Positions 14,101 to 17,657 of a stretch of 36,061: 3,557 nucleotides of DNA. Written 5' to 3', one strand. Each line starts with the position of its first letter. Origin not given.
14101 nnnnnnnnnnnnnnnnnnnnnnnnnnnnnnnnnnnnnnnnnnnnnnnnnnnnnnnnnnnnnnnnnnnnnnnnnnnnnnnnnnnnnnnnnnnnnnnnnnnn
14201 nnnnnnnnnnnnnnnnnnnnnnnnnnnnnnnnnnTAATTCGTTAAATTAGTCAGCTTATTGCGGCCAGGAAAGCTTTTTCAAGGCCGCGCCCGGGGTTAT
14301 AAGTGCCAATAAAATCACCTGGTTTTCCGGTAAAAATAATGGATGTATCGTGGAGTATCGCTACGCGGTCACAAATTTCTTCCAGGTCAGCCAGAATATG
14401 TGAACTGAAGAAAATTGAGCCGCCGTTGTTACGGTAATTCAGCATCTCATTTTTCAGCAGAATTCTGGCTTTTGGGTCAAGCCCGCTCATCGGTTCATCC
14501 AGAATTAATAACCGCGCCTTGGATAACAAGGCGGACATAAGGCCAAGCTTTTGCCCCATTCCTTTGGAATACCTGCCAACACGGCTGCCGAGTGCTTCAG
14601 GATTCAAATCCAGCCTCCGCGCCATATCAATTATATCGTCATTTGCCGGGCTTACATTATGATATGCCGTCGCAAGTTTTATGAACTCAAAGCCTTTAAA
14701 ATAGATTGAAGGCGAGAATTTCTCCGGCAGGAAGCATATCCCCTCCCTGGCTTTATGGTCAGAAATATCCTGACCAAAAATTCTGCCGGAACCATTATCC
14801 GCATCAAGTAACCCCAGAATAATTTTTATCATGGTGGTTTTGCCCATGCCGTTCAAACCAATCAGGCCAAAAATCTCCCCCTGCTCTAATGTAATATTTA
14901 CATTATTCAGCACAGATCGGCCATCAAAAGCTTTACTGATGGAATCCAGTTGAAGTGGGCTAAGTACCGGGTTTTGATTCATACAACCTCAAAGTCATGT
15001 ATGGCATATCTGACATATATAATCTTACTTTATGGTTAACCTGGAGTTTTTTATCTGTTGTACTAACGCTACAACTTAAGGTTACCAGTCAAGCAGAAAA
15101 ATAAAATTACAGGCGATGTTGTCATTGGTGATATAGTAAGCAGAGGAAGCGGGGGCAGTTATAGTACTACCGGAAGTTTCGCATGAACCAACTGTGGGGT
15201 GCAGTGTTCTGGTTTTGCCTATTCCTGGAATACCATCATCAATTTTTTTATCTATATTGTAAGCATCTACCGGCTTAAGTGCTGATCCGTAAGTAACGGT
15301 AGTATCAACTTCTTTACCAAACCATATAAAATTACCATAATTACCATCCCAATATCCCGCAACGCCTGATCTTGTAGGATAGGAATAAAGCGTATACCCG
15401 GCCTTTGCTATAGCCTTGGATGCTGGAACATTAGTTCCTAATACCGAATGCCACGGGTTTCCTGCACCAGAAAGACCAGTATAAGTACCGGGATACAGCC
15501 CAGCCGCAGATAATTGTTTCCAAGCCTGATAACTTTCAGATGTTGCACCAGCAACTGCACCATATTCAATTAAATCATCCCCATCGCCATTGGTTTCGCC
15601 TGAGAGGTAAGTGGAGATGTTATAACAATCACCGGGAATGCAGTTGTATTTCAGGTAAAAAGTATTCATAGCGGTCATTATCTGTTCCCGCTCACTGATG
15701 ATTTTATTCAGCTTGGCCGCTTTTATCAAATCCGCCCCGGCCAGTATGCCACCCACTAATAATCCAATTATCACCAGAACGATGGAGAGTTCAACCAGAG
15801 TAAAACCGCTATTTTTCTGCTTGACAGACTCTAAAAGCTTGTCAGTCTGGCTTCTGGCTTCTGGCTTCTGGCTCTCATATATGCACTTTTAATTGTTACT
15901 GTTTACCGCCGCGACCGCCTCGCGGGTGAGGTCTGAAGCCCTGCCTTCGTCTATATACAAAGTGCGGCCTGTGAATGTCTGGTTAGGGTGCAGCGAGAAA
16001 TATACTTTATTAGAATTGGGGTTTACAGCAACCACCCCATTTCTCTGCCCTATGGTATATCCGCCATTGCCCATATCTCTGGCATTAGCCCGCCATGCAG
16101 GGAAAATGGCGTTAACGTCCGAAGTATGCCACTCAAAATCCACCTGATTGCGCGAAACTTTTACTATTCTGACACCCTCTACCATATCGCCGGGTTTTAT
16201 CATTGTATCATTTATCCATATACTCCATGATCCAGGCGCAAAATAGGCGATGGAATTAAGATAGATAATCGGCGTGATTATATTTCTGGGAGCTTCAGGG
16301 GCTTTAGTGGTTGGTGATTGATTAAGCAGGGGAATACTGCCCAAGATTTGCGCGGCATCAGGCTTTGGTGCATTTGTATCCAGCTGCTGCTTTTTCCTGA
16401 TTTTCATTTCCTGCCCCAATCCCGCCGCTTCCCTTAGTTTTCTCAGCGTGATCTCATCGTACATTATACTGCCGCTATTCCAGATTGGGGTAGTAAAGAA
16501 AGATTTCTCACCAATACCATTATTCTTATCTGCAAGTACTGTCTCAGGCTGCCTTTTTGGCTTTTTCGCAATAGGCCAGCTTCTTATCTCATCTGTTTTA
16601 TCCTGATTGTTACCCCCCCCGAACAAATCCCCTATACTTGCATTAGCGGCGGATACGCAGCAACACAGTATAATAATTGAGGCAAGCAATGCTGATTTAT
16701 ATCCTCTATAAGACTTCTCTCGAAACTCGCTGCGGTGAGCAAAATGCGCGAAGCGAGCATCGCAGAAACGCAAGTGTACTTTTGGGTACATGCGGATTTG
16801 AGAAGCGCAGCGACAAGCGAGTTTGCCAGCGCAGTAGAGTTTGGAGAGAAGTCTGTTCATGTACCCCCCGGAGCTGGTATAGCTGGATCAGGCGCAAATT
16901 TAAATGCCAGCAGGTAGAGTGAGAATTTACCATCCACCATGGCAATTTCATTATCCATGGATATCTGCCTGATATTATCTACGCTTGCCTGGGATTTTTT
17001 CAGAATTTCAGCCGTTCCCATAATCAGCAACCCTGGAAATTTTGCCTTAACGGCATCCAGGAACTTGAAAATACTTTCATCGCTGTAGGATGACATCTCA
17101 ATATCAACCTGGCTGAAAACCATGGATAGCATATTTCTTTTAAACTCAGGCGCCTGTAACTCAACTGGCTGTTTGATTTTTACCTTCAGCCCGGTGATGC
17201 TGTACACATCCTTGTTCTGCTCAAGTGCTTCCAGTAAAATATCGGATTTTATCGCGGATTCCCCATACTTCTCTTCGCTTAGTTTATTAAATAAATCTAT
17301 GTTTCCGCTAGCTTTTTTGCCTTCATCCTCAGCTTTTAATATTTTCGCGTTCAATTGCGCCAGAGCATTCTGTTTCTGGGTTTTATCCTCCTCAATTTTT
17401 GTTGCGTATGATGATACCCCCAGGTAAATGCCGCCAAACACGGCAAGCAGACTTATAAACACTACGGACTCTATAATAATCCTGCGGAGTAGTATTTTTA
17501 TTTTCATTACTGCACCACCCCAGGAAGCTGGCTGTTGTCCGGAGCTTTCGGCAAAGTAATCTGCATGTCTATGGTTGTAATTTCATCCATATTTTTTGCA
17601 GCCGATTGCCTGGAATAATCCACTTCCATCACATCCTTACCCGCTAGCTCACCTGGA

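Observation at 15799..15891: A 7-nt tandem repeat separates the only ATG from an out-of-frame prepilin motif: candidate slipped-strand ON/OFF switch for the pilin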

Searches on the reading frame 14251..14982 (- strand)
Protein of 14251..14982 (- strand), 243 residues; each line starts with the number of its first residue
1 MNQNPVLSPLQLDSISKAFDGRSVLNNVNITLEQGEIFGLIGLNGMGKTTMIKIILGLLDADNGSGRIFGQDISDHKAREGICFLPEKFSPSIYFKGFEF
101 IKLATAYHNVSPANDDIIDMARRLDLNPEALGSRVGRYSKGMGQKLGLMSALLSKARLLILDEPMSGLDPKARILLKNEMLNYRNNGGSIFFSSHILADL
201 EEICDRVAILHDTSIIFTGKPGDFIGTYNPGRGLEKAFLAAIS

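Call 9: search_protein_families(library=pfam, proteins=[window:14251-14982:-], max_evalue=0.01)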
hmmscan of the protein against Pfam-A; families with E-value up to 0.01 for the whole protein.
window:14251-14982:- (243 aa): 2 families
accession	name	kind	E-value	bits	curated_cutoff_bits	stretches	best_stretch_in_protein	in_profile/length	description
PF00005.33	ABC_tran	-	4.2e-24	86.2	25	1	25-165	1-136/137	ABC transporter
PF13304.12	AAA_21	-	3.3e-13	50.8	27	1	137-196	237-299/304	AAA domain, putative AbiEii toxin, Type IV TA system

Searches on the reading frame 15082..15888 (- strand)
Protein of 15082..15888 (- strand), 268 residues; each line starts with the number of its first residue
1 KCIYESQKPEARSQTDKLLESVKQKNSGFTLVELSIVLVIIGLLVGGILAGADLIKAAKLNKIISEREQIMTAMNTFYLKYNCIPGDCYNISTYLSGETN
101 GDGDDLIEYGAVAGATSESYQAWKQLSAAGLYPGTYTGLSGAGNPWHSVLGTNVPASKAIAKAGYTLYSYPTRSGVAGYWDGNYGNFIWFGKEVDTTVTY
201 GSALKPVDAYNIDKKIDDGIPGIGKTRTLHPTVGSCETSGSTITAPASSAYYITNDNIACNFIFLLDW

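Call 9: search_protein_families(library=pfam, proteins=[window:15082-15888:-], max_evalue=0.01)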
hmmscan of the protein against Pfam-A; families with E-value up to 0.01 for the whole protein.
window:15082-15888:- (268 aa): 1 family
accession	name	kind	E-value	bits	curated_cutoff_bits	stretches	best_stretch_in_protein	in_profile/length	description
PF07963.17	N_methyl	-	6.1e-07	29.2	21.2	1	24-49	2-27/27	Prokaryotic N-terminal methylation motif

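Call 10: find_homologous_proteins(query=window:15085-15888:-)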
Query window:15085-15888:- (268 aa): 2797 proteins with E <= 0.001 among 5143 candidates; the best 120 are listed.
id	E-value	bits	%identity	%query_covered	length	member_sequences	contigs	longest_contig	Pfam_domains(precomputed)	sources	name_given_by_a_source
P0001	4.3e-147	507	100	84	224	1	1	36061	-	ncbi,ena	-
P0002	1.2e-118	413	70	99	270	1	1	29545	PF07963.18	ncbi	-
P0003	1.3e-114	400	70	98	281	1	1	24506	PF07963.18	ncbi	-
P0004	2.9e-113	396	68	100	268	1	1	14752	PF07963.18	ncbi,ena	-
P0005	2.1e-110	386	72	88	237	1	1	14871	-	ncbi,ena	-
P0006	2.0e-108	380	68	99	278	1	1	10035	PF07963.18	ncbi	-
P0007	1.7e-104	367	72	86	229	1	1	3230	-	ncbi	-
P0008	1.8e-104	367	72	85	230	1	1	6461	-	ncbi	-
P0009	7.4e-100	352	67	88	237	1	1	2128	-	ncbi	-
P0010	1.1e-99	351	68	88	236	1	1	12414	-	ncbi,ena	-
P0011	1.5e-96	341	67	85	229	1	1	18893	-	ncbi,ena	-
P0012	2.0e-96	341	68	86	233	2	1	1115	-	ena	-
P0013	2.1e-88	314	65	82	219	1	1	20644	-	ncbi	-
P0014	2.2e-80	288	55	92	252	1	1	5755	PF07963.18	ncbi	-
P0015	1.9e-64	236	60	66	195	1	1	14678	-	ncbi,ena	-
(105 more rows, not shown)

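Call 13: find_related_loci(query=window:15085-15801:-, collection=genome_contigs, flank=3000)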
Query window:15085-15801:- (239 aa) in genome_contigs; peptide patterns used: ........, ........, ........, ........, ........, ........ (x = any residue, [..] = any of these).
151 stretches matched a pattern, but none encodes a relative of the query by tblastn (E <= 1e-3).

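Call 14: find_encoding_contigs(protein=P0003, flank=3000, max_places=3)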
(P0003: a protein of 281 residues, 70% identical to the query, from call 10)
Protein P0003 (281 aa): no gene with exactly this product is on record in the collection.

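Call 15: find_encoding_contigs(protein=P0006, flank=3000, max_places=3)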
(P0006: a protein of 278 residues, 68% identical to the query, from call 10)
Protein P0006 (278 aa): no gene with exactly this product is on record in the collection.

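Call 16: find_encoding_contigs(protein=P0002, flank=3000, max_places=3)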
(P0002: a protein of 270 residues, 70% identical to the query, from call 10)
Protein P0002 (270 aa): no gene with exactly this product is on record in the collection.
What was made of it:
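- Tried and rejected: Not on record (calls 14-16), so their arrays are inferred from peptide periodicity only.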

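Call 17: find_encoding_contigs(protein=P0004, flank=3000, max_places=3)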
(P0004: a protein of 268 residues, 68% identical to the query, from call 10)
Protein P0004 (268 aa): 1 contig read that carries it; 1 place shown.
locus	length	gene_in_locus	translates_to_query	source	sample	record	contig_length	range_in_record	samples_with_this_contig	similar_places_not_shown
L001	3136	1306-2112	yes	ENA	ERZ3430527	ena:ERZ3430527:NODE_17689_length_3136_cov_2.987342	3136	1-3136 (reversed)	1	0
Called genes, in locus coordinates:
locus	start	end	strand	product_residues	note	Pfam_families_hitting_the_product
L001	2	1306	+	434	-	?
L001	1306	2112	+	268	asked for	PF07963:N_methyl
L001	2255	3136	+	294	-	?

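Call 18: find_encoding_contigs(protein=P0005, flank=3000, max_places=3)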
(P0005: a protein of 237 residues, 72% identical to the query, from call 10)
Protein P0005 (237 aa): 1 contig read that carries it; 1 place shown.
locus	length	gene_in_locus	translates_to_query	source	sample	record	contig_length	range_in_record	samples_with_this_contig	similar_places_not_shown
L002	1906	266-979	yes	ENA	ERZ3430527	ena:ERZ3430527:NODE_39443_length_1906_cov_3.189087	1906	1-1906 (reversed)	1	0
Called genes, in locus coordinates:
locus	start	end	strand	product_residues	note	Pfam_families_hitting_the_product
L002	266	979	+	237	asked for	-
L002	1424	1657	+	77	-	PF21716:dnstrm_HI1420 (weak)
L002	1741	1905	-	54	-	?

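Call 22: find_related_loci(query=A1, collection=genome_contigs, flank=3000)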
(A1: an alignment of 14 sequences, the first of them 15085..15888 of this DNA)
Query A1 (268 aa) in genome_contigs; peptide patterns used: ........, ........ (x = any residue, [..] = any of these).
55 stretches matched a pattern; 27 encode a relative of the query (tblastn E <= 1e-3); 27 distinct loci.
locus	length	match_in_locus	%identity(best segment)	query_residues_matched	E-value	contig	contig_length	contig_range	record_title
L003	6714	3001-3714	38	23-267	5e-41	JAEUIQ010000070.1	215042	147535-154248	MAG: Planctomycetaceae bacterium isolate new MAG-47 k141_1916424, whole genome shotgun sequence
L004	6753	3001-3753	34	4-266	1e-34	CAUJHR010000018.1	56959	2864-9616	MAG: Pseudomonadota bacterium isolate KLAP47 genome assembly, contig: KLAP47_434448, whole genome shotgun sequence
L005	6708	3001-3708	37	23-228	1e-33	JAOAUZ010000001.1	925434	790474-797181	MAG: Rickettsiales bacterium isolate ssMAG-31 ss-C4, whole genome shotgun sequence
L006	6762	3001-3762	37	27-267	3e-33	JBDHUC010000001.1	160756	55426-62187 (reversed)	MAG: Alphaproteobacteria bacterium isolate AS-MICRO-OLR.108 NODE_200_length_160756_cov_8.384524, whole genome shotgun se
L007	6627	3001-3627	39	10-227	4e-32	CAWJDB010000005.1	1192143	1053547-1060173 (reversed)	MAG: Pirellulales bacterium isolate MFD04944.bin.2.58 genome assembly, contig: contig_34653, whole genome shotgun sequen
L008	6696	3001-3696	36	24-266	7e-32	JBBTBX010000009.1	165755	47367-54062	MAG: Pseudomonadota bacterium isolate H41-bin258_1 H41_bin258_1_000000000009, whole genome shotgun sequence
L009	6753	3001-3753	35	19-250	1e-28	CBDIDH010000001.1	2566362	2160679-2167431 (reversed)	MAG: Isosphaeraceae bacterium isolate bf57ecee-64b8-4635-b2f0-8f20a2db828e genome assembly, contig: contig_1, whole geno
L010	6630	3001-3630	37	28-233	1e-28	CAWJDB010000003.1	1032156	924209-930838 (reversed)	MAG: Pirellulales bacterium isolate MFD04944.bin.2.58 genome assembly, contig: contig_25385, whole genome shotgun sequen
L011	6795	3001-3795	29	19-267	1e-27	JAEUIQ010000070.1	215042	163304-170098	MAG: Planctomycetaceae bacterium isolate new MAG-47 k141_1916424, whole genome shotgun sequence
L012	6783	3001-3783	32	12-255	2e-26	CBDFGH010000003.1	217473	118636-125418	MAG: Rickettsiales bacterium isolate ab754d43-d631-4b88-b37a-9ee0967287dc genome assembly, contig: contig_3, whole genom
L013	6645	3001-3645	36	24-221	9e-26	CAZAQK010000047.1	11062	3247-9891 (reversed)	MAG TPA_asm: uncultured Rickettsiales bacterium isolate SRP199154_co2_87 genome assembly, contig: NODE_4079_length_11062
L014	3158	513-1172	30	19-260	8e-26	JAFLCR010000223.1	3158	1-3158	MAG: Alphaproteobacteria bacterium isolate UWPOB_ALPHA1 gnl_X_PDHLPHON_223, whole genome shotgun sequence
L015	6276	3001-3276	49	17-108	1e-25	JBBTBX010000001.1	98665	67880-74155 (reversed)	MAG: Pseudomonadota bacterium isolate H41-bin258_1 H41_bin258_1_000000000001, whole genome shotgun sequence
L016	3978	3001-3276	48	17-108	2e-25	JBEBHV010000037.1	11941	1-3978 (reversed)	MAG: Rickettsiales bacterium isolate SF1_2_7 NODE_4483_length_11941_cov_3.610285, whole genome shotgun sequence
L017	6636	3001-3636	39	26-224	3e-24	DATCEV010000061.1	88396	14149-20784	MAG TPA_asm: Verrucomicrobiia bacterium isolate SMAG_U7763 k141_446386, whole genome shotgun sequence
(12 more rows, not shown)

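Call 23: find_encoding_contigs(protein=P0010, flank=3000, max_places=3)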
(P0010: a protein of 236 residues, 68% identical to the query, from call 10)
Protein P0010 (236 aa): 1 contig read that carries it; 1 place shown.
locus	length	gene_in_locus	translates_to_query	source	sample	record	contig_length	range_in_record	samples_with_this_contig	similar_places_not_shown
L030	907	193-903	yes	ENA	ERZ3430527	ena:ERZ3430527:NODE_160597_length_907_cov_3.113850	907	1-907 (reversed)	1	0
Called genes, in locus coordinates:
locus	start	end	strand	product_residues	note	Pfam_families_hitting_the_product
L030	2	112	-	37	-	?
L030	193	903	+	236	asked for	-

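Call 24: find_encoding_contigs(protein=P0011, flank=3000, max_places=3)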
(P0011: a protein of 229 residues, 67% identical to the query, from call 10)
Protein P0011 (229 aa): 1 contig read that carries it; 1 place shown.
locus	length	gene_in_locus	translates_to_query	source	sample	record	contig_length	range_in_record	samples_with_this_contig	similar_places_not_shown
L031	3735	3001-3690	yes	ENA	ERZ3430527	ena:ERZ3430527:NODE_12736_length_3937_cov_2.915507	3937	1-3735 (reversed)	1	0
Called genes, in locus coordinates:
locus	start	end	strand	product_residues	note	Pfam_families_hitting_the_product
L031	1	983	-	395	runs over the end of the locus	?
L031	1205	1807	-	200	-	PF03886:ABC_trans_aux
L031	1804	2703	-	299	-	PF02470:MlaD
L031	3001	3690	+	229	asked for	-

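Call 25: find_encoding_contigs(protein=P0012, flank=3000, max_places=3)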
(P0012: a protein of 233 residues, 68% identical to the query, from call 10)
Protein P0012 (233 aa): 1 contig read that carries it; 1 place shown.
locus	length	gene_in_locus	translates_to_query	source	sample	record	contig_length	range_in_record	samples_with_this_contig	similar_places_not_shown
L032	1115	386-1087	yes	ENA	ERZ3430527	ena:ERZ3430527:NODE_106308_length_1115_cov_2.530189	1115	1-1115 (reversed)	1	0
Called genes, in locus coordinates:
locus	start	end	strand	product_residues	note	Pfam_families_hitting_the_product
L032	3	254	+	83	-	?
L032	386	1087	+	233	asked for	-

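Call 29: list_cluster_members(proteins=[P0001, P0002, P0003, P0004, P0005, P0006, P0007, P0008, P0009, P0013])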
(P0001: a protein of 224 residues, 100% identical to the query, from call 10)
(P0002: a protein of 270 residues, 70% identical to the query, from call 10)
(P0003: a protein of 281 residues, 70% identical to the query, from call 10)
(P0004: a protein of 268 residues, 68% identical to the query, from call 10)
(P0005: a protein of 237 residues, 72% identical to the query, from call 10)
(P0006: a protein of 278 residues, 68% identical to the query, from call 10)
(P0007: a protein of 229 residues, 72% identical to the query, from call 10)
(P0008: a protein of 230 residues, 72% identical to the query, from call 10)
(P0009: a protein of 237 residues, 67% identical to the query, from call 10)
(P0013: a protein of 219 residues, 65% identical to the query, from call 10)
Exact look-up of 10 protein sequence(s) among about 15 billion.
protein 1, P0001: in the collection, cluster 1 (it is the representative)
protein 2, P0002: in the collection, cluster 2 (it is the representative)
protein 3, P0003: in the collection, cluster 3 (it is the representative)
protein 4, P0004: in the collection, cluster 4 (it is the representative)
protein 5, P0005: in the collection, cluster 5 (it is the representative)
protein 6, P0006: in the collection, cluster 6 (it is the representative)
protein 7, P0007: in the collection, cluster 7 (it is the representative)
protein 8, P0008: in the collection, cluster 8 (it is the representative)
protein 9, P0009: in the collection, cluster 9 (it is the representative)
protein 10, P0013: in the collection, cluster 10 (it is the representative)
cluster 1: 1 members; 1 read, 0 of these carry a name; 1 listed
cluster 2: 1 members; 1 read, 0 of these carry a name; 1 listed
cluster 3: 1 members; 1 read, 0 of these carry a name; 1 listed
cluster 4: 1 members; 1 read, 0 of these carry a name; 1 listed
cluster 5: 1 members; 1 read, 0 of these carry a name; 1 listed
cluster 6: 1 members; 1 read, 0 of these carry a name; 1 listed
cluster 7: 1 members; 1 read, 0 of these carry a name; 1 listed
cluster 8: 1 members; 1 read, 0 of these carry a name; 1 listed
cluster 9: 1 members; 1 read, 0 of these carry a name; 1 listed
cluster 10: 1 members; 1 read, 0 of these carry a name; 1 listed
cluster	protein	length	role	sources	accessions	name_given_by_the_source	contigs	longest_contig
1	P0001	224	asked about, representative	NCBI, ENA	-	-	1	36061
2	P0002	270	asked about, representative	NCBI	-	-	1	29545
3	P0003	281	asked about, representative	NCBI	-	-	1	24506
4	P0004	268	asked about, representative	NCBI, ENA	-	-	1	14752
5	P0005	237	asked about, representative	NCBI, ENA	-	-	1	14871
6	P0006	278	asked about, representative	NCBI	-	-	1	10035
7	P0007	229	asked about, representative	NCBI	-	-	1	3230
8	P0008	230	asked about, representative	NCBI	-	-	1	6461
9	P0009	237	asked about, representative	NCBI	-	-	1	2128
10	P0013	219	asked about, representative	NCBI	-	-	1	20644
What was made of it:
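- Tried and rejected: None were returned (call 29).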

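Call 35: find_encoding_contigs(protein=P0001, flank=3000, max_places=10)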
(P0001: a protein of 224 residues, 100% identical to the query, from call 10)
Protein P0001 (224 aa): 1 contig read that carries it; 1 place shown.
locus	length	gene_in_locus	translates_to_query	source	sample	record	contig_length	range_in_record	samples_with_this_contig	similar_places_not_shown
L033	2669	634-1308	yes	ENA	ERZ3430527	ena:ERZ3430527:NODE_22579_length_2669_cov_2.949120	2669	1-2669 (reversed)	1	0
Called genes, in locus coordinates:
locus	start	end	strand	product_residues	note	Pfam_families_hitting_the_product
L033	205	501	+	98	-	-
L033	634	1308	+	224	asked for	-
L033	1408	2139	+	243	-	PF00005:ABC_tran, PF13304:AAA_21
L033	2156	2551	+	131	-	PF01152:Bac_globin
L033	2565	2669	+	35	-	?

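Call 48: search_protein_families(library=ncbifam, proteins=[window:15082-15822:-], max_evalue=0.01)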
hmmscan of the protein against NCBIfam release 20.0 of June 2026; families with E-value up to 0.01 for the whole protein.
window:15082-15822:- (246 aa): 4 families
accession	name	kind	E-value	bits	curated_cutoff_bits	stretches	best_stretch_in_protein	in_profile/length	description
TIGR02532.1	IV_pilin_GFxxxE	domain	6e-06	25.9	16.3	1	5-26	2-23/24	prepilin-type N-terminal cleavage/methylation domain-containing protein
TIGR01708.2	typeII_sec_gspH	equivalog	1.8e-05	24.8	80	1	5-54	2-49/169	type II secretion system minor pseudopilin GspH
TIGR01710.1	typeII_sec_gspG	equivalog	0.0002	21.4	88.85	1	5-63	1-60/134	type II secretion system major pseudopilin GspG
NF041775.1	typeIV_PilA_Myxo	equivalog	0.006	16.6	400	0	3-34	9-38/214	type IV pilin protein PilA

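Call 52: find_encoding_contigs(protein=P0015, flank=3000, max_places=3)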
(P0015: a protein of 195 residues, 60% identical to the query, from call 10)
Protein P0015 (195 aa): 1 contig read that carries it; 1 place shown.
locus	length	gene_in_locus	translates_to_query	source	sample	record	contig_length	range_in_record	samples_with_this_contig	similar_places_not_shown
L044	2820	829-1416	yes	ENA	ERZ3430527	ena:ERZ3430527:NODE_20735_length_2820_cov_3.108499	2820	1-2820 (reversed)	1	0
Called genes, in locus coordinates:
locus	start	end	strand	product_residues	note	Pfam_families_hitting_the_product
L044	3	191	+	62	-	?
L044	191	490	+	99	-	PF05016:ParE_toxin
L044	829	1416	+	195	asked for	-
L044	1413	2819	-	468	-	?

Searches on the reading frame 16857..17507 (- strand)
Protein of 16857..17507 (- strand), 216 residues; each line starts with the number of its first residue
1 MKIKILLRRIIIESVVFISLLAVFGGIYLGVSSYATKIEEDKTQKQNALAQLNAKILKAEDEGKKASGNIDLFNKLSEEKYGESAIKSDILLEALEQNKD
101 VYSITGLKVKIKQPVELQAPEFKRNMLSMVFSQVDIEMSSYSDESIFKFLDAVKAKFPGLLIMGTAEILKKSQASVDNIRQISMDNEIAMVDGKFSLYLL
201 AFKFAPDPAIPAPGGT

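Call 9: search_protein_families(library=pfam, proteins=[window:16857-17507:-], max_evalue=0.01)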
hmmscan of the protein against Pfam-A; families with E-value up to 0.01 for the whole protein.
window:16857-17507:- (216 aa): 0 families

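Call 48: search_protein_families(library=ncbifam, proteins=[window:16857-17507:-], max_evalue=0.01)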
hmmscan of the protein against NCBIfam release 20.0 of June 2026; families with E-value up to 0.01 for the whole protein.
window:16857-17507:- (216 aa): 1 family
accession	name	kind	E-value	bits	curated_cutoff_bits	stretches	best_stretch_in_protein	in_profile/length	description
NF040832.1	sulfhyd_HydA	equivalog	0.008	15.3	880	1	63-147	186-266/426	NADPH-dependent hydrogenase/sulfhydrogenase 1 subunit alpha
